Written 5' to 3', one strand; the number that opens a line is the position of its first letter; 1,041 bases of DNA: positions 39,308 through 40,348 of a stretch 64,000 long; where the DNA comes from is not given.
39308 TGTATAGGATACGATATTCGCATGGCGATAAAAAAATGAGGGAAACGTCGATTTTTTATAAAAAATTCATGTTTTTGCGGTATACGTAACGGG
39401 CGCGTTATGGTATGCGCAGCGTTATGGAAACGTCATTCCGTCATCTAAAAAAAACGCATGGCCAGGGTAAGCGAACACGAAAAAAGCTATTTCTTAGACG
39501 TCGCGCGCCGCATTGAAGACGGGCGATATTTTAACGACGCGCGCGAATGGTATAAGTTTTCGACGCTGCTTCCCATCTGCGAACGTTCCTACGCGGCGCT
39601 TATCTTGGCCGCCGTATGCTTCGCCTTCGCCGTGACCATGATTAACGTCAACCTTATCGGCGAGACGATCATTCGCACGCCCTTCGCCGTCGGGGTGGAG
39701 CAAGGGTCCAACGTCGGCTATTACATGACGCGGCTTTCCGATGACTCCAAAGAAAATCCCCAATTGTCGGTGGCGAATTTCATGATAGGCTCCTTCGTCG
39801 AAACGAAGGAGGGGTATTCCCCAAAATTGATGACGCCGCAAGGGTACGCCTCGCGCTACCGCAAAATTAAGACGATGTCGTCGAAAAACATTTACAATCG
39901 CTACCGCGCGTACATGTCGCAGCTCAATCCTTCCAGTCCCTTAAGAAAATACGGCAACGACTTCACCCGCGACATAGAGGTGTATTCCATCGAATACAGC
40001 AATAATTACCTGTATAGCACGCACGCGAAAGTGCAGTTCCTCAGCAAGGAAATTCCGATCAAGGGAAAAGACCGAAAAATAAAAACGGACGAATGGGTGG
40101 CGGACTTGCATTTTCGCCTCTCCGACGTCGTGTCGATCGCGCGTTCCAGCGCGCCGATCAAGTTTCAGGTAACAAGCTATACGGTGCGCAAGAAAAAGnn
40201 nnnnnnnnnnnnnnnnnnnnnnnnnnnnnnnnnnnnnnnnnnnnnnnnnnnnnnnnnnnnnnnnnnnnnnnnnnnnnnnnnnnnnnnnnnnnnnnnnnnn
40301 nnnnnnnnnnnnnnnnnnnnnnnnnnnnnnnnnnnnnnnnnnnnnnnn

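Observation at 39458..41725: Orphan virB8-virB9 pair translationally coupled and fused operonically to an OmpR-type response regulator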

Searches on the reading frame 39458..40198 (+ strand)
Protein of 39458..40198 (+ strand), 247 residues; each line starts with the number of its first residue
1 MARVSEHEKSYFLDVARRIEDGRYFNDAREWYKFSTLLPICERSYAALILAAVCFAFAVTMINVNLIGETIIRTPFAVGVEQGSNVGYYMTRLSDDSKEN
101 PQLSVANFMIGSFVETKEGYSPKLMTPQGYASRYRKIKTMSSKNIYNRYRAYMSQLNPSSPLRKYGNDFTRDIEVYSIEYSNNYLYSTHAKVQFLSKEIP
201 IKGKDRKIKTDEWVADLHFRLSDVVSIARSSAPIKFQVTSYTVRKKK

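Call 3: search_protein_families(library=pfam, proteins=[window:39458-40198:+], max_evalue=0.01)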
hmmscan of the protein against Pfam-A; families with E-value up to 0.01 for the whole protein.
window:39458-40198:+ (247 aa): 1 family
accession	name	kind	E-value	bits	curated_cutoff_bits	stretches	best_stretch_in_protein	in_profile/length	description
PF04335.19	VirB8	-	7.9e-12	45.9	23.2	1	48-245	21-212/213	VirB8 protein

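Call 4: search_protein_families(library=ncbifam, proteins=[window:39458-40198:+], max_evalue=0.01)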
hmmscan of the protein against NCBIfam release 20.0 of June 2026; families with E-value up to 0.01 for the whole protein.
window:39458-40198:+ (247 aa): 0 families

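Call 27: search_solved_structures(query=window:39458-40198:+, max_evalue=1, show_alignments=2)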
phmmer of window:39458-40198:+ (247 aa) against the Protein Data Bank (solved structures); distinct sequences matched with E-value up to 1: 6.
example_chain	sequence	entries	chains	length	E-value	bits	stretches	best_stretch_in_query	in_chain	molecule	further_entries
4o3v_A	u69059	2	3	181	5.1e-07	32.7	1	94-244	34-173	VirB8-like protein of type IV secretion system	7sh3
4lso_A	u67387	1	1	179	0.00023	24.1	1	74-242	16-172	Type IV secretion system protein virB8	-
6j33_A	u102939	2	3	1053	0.8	12.5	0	71-129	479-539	pullulanase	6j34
6j35_A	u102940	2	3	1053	0.81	12.4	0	71-129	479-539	Pullulanase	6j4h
2fgz_A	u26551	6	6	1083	0.85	12.4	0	71-129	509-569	Alpha-dextrin endo-1,6-alpha-glucosidase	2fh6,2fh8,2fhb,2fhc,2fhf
5yn2_A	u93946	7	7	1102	0.87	12.4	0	71-129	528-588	PulA protein | DUF3372 domain-containing protein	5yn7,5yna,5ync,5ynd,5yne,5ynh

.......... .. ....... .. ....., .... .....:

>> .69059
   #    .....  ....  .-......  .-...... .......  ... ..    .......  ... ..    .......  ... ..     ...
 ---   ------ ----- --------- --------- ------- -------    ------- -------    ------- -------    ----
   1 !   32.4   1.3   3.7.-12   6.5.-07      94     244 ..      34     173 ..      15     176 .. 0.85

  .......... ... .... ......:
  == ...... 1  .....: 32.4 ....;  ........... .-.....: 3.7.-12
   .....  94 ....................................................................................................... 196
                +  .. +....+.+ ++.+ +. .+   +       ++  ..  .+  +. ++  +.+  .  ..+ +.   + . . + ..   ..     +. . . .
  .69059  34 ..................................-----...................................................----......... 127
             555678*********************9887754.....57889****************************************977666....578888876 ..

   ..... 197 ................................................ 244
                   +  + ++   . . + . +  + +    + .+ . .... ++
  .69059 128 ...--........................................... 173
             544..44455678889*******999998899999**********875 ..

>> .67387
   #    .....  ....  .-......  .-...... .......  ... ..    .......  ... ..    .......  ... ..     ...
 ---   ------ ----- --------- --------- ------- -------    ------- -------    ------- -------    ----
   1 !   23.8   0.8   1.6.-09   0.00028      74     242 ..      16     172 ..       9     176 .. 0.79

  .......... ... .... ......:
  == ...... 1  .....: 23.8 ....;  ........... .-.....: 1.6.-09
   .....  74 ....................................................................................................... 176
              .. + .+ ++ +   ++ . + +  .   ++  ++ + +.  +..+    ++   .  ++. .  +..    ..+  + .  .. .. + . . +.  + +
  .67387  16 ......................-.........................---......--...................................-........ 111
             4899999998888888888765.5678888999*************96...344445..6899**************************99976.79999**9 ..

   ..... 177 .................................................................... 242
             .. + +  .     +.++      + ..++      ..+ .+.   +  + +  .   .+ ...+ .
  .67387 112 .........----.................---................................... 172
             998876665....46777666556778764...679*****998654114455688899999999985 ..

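Call 55: find_homologous_proteins(query=window:39458-40198:+, max_evalue=0.00001)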
Query window:39458-40198:+ (247 aa): 6 proteins with E <= 0.00001 among 342 candidates.
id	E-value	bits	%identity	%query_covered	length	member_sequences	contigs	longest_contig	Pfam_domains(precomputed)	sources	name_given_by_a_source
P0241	3.7e-160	549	100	100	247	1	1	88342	PF04335.20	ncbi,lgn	ncbi:MAG: VirB8/TrbF family protein [Rickettsiales bacterium]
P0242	3.3e-129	447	81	100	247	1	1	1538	PF04335.20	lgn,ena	-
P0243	3.6e-112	392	71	100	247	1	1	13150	PF04335.20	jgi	jgi:type IV secretory pathway component VirB8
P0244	3.2e-84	300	55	99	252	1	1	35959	PF04335.20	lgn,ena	-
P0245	1.6e-77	278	52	100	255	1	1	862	PF04335.20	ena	-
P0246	3.6e-67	244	45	96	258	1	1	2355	PF04335.20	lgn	-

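Call 63: predict_structure(alignment_id=A3)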
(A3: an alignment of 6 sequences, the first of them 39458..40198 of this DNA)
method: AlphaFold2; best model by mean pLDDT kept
length: 247 residues; sequences in the alignment: 6
mean_pLDDT: 57.1   pTM: 0.51
mean pLDDT of the five models: 57.1, 47.7, 43.7, 42.9, 40.9
residues with pLDDT >= 90: 1; 70-90: 57; 50-70: 104; < 50: 85
segments of 3 or more residues with pLDDT < 50: 1-4, 18-20, 22-25, 31-46, 61-99, 138-145, 228-232
pLDDT, mean of each block of 10 residues (from residue 1): 48 54 49 43 49 54 39 27 33 39 63 71 62 52 50 61 63 78 59 84 71 84 56 64 84
secondary structure, 60 per line:
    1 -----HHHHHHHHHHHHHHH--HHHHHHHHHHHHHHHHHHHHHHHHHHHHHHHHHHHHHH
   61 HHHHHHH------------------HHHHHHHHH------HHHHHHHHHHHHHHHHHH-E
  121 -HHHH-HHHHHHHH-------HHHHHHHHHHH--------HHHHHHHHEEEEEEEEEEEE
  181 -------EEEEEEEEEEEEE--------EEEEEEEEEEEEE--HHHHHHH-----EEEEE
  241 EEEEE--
elements in order: H6-20 H23-67 H86-94 H101-118 H122-125 H127-134 H142-152 H161-168 E169-180 E188-200 E209-221 H224-230 E236-245

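Call 65: fold_search(model_id=the predicted structure, library=pdb)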
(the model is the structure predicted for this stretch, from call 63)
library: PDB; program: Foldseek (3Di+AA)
matches with E <= 10: 828; with E <= 0.001: 36
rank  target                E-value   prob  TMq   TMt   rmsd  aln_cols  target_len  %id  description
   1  4o3v_A                2.3e-08  1.00  0.44  0.73   4.1       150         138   26  Crystal structure of a VirB8-like protein of type IV secretion system from Rickettsia typhi (released 2014-03-05)
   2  4o3v_B                1.5e-07  1.00  0.44  0.73   4.3       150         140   26  Crystal structure of a VirB8-like protein of type IV secretion system from Rickettsia typhi (released 2014-03-05)
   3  4kz1                  2.7e-07  1.00  0.41  0.70   5.6       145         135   18  Crystal structure of the soluble domain of VirB8 from Bartonella grahamii (released 2014-03-12)
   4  4lso                  4.3e-07  1.00  0.41  0.69   5.5       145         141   21  Crystal structure of the soluble domain of a Type IV secretion system protein VirB8 from Bartonella quintana Toulouse (released 2014-03-05)
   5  4mei                  4.6e-07  1.00  0.40  0.68   5.6       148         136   18  Crystal structure of a VirB8 Type IV secretion system machinery soluble domain from Bartonella tribocorum (released 2014-03-05)
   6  7o41_E                6.9e-07  1.00  0.38  0.49  28.3       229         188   14  Hexameric composite model of the Inner Membrane Complex (IMC) with the Arches from the fully-assembled R388 type IV se (released 2022-06-22)
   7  8rtd_S                6.9e-07  1.00  0.39  0.42  19.8       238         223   15  Stalk-Arches-IMC structure from the fully-assembled R388 type IV secretion system determined by cryo-EM. (released 2024-06-19)
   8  7sh3_B                7.8e-07  1.00  0.40  0.72   4.1       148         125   26  Crystal Structure of a VirB8-like Protein of Type IV Secretion System from Rickettsia typhi in Complex with a Syntheti (released 2021-10-20)
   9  7o41_F                1.3e-06  1.00  0.38  0.50  24.9       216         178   14  Hexameric composite model of the Inner Membrane Complex (IMC) with the Arches from the fully-assembled R388 type IV se (released 2022-06-22)
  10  7o41_D                1.6e-06  1.00  0.38  0.48  15.8       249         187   14  Hexameric composite model of the Inner Membrane Complex (IMC) with the Arches from the fully-assembled R388 type IV se (released 2022-06-22)
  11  5jbs_A                1.8e-06  1.00  0.38  0.62   5.9       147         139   19  Conformational changes during monomer-to-dimer transition of Brucella suis VirB8 (released 2017-03-01)
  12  2bhm_B                2.9e-06  1.00  0.37  0.64   5.5       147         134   18  Crystal structure of VirB8 from Brucella suis (released 2005-03-16)
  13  5wii_D                3.1e-06  1.00  0.39  0.64   6.2       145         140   16  TraE protein in complex with 2-Chloroisonicotinic Acid (released 2017-11-15)
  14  2cc3_A                3.7e-06  1.00  0.43  0.69   5.3       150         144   15  Structure of Agrobacterium tumefaciens VirB8 protein (released 2006-01-30)
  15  4nhf_C                3.9e-06  1.00  0.39  0.63   6.0       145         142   18  Crystal structure of the soluble domain of TrwG Type IV secretion machinery from Bartonella grahamii (released 2014-03-05)
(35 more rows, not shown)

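Call 67: find_encoding_contigs(protein=P0242, flank=2000, max_places=3)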
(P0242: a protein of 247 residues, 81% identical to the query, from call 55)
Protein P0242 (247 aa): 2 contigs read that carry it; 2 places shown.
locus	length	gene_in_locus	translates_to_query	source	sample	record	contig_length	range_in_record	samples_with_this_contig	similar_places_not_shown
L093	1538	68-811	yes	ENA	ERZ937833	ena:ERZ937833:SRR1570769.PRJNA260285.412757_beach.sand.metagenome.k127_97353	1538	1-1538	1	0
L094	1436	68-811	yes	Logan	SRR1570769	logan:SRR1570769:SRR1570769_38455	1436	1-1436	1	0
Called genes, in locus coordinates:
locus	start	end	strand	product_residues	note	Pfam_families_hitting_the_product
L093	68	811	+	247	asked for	PF04335:VirB8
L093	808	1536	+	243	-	?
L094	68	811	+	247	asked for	PF04335:VirB8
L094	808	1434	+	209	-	?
